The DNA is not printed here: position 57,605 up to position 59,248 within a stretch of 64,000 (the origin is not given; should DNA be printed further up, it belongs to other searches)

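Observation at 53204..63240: MarR-headed operon interleaving a LIV-type ABC importer with PaaY-like, PaaK-like, thiolase, amidase and kynurenine-formamidase genes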

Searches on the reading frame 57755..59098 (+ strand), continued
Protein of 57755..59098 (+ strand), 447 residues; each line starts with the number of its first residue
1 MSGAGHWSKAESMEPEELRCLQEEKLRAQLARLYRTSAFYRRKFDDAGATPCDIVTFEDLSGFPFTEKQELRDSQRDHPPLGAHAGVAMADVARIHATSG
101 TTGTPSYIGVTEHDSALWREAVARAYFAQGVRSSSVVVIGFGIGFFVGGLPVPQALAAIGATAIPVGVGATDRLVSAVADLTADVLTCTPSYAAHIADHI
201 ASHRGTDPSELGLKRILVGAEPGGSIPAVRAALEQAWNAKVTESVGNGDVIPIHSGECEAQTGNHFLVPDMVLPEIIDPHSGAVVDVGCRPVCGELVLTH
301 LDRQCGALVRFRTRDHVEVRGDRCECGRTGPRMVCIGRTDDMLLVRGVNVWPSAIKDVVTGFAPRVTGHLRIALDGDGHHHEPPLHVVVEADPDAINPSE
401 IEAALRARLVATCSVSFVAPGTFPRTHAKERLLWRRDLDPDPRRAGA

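Call 43: search_solved_structures(query=L006:2217-4193:+, max_evalue=1e-10)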
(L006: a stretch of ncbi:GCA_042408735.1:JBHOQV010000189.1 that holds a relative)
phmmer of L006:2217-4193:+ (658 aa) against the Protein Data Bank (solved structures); distinct sequences matched with E-value up to 1e-10: 6.
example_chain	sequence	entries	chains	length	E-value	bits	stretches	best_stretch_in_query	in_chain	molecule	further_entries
5l9w_b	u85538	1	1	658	2e-167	561.5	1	1-655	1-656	Acetophenone carboxylase alpha subunit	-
5l9w_B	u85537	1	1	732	6.3e-96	325.3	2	118-528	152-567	Acetophenone carboxylase gamma subunit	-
6yra_A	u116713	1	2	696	3.2e-67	230.5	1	120-529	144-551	5-oxoprolinase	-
7hk5_A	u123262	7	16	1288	8e-60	206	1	3-524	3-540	N-methylhydantoinase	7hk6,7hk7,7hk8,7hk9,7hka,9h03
5svb_B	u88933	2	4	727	6.3e-52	179.9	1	121-524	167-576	Acetone carboxylase beta subunit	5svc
5m45_B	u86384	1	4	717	1.5e-51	178.7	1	127-524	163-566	Acetone carboxylase beta subunit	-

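Call 45: find_encoding_contigs(protein=P0052, flank=10000, max_places=1)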
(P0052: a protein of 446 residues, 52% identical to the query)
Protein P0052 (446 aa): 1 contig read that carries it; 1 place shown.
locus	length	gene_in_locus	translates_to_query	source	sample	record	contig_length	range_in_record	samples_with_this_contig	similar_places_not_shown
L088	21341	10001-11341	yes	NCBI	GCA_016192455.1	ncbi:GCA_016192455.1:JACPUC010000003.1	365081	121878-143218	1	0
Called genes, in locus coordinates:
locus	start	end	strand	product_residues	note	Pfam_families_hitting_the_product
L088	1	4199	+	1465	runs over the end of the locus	PF01590:GAF, PF13185:GAF_2, PF13492:GAF_3, PF01590:GAF, PF13185:GAF_2, PF13185:GAF_2, PF13492:GAF_3, PF00989:PAS, +22 more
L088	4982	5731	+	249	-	PF03070:TENA_THI-4, PF14518:Haem_oxygenas_2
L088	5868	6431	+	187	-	PF13785:DUF4178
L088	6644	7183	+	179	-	PF06052:3-HAO, PF07883:Cupin_2 (weak)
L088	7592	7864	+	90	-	-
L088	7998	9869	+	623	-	PF02538:Hydantoinase_B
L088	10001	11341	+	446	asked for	PF00501:AMP-binding, PF14535:AMP-binding_C_2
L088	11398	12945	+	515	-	PF02463:SMC_N (faint), PF13476:AAA_23 (weak), PF00005:ABC_tran, PF13304:AAA_21 (faint), PF00005:ABC_tran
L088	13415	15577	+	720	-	PF03030:H_PPase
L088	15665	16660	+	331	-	PF02653:BPD_transp_2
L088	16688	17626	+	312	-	PF00532:Peripla_BP_1, PF13407:Peripla_BP_4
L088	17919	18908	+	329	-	PF13379:NMT1_2, PF09084:NMT1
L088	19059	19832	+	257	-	PF00005:ABC_tran, PF03215:Rad17 (weak), PF13401:AAA_22 (faint), PF13304:AAA_21 (faint)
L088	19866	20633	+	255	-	PF00528:BPD_transp_1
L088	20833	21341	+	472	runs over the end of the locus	PF20695:UbiD_N, PF01977:UbiD, PF20696:UbiD_C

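Call 46: find_encoding_contigs(protein=P0043, flank=10000, max_places=1)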
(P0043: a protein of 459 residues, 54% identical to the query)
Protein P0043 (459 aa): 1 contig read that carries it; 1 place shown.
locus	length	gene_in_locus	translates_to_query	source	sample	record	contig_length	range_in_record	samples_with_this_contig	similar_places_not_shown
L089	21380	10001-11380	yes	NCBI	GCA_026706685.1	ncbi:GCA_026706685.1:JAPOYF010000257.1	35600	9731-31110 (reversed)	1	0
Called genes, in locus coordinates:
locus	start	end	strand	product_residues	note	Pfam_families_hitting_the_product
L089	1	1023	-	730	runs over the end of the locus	PF07715:Plug, PF00593:TonB_dep_Rec_b-barrel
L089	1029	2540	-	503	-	PF01425:Amidase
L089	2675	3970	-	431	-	PF00083:Sugar_tr, PF07690:MFS_1, PF06779:MFS_4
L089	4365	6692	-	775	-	PF07715:Plug, PF25183:OMP_b-brl_4, PF00593:TonB_dep_Rec_b-barrel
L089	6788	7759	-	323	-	PF14525:AraC_binding_2, PF12833:HTH_18, PF00165:HTH_AraC (weak)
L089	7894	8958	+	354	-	PF00795:CN_hydrolase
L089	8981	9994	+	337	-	PF13816:Dehydratase_hem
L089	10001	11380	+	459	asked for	PF00501:AMP-binding, PF14535:AMP-binding_C_2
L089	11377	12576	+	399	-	PF00108:Thiolase_N, PF02803:Thiolase_C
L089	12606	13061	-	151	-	PF01575:MaoC_dehydratas, PF13452:FAS1_DH_region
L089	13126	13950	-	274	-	PF02900:LigB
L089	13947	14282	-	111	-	PF07746:LigA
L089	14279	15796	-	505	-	PF00171:Aldedh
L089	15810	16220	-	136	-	PF02962:CHMI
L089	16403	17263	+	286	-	PF01557:FAA_hydrolase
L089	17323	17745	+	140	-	PF12802:MarR_2, PF01047:MarR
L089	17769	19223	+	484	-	PF11794:HpaB_N, PF03241:HpaB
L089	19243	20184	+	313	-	PF01613:Flavin_Reduct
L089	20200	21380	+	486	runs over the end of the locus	PF00474:SSF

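Call 47: find_encoding_contigs(protein=P0086, flank=10000, max_places=1)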
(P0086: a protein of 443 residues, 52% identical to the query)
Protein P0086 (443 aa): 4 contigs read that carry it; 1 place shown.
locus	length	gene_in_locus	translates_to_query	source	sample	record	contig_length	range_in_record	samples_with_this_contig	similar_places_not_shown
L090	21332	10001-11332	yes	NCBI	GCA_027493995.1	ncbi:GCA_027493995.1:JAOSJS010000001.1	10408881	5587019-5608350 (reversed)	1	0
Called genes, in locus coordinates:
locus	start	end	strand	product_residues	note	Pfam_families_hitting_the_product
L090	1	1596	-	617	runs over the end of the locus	PF13462:Thioredoxin_4, PF01323:DSBA, PF06965:Na_H_antiport_1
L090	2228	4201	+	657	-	PF05378:Hydant_A_N, PF01968:Hydantoinase_A, PF19278:Hydant_A_C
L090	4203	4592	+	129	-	PF08882:Acetone_carb_G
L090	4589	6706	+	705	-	PF05378:Hydant_A_N, PF01968:Hydantoinase_A, PF19278:Hydant_A_C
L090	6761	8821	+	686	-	PF02538:Hydantoinase_B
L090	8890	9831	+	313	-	PF01208:URO-D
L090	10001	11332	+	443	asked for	PF00501:AMP-binding (weak), PF14535:AMP-binding_C_2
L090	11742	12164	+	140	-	-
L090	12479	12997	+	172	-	-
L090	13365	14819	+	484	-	PF02245:Pur_DNA_glyco, PF04029:2-ph_phosp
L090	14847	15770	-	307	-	PF05343:Peptidase_M42, PF01546:Peptidase_M20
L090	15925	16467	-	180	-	PF00588:SpoU_methylase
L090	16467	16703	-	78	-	PF22435:MRM3-like_sub_bind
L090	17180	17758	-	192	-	-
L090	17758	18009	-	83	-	PF18993:Rv0078B (weak)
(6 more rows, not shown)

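Call 55: search_protein_families(library=pfam, proteins=[L001:17246-17680:+, L001:3537-4430:+], max_evalue=0.0001)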
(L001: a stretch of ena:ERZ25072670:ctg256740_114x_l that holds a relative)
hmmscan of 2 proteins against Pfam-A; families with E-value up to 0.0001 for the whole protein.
L001:17246-17680:+ (144 aa): 7 families
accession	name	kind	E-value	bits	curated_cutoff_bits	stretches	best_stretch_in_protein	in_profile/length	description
PF03301.18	Trp_dioxygenase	-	3.8e-10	40.1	34.9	1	105-142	305-344/346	Tryptophan 2,3-dioxygenase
PF13450.12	NAD_binding_8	-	4.9e-08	33.6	21.9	1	12-42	1-31/68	NAD(P)-binding Rossmann-like domain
PF01266.30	DAO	-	4.3e-07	30.2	27.9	1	10-42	2-34/353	FAD dependent oxidoreductase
PF01494.25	FAD_binding_3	-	3.2e-06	27.1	22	1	10-41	4-35/349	FAD binding domain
PF07992.20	Pyr_redox_2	-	4.1e-06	26.9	26.1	1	10-42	3-177/291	Pyridine nucleotide-disulphide oxidoreductase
PF00070.33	Pyr_redox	-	7.8e-06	26.7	22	1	10-44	2-36/82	Pyridine nucleotide-disulphide oxidoreductase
PF03486.20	HI0933_like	-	8.8e-05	22.5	50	0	10-44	3-37/244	HI0933-like protein Rossmann domain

L001:3537-4430:+ (297 aa): 2 families
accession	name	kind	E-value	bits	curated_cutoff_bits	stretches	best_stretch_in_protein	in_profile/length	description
PF13816.12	Dehydratase_hem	-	1.1e-54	186.3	25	1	48-283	25-297/310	Haem-containing dehydratase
PF13826.12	Monooxy_af470-like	-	1e-05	26.2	25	0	192-282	25-105/118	Monooxygenase af470-like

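Call 59: find_encoding_contigs(protein=P0001, flank=10000, max_places=1)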
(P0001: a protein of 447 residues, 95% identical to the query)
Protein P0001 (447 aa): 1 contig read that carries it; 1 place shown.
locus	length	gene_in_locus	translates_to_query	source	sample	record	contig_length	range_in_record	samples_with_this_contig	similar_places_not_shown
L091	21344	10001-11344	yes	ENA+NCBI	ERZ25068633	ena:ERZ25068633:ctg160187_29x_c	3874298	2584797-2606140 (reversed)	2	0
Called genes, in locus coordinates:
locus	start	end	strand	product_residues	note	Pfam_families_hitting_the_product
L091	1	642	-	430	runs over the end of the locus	PF00266:Aminotran_5, PF22580:KYNU_C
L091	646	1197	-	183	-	PF06052:3-HAO, PF07883:Cupin_2 (weak)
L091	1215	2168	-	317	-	PF00701:DHDPS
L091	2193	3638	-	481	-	PF00171:Aldedh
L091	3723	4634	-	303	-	PF00126:HTH_1, PF03466:LysR_substrate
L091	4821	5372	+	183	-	PF01978:TrmB (faint), PF01047:MarR, PF12802:MarR_2, PF13463:HTH_27 (weak)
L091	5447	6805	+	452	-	PF13433:Peripla_BP_5, PF13458:Peripla_BP_6, PF01094:ANF_receptor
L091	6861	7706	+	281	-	PF02653:BPD_transp_2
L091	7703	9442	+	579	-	PF02653:BPD_transp_2, PF13476:AAA_23 (weak), PF00005:ABC_tran, PF13304:AAA_21 (faint)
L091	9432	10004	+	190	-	PF00132:Hexapep, PF21711:DCTN5 (weak), PF25084:LbH_EIF2B (weak), PF25087:GMPPB_C (faint), PF14602:Hexapep_2 (weak), PF00132:Hexapep, PF14602:Hexapep_2 (weak)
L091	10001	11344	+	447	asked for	PF00501:AMP-binding (weak), PF14535:AMP-binding_C_2 (weak)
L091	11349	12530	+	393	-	PF00108:Thiolase_N, PF02803:Thiolase_C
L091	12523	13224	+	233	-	PF00005:ABC_tran, PF02463:SMC_N (faint), PF13304:AAA_21 (weak)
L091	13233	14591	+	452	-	PF01425:Amidase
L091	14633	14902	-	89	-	PF12697:Abhydrolase_6 (weak)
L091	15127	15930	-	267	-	PF03301:Trp_dioxygenase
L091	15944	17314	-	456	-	PF01266:DAO (faint), PF01494:FAD_binding_3, PF13450:NAD_binding_8 (weak)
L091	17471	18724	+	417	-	PF00067:p450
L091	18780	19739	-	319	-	PF00326:Peptidase_S9 (faint), PF00135:COesterase (weak), PF20434:BD-FAE, PF07859:Abhydrolase_3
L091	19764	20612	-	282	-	PF00296:Bac_luciferase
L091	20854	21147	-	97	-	PF02604:PhdYeFM_antitox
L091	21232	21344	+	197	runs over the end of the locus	-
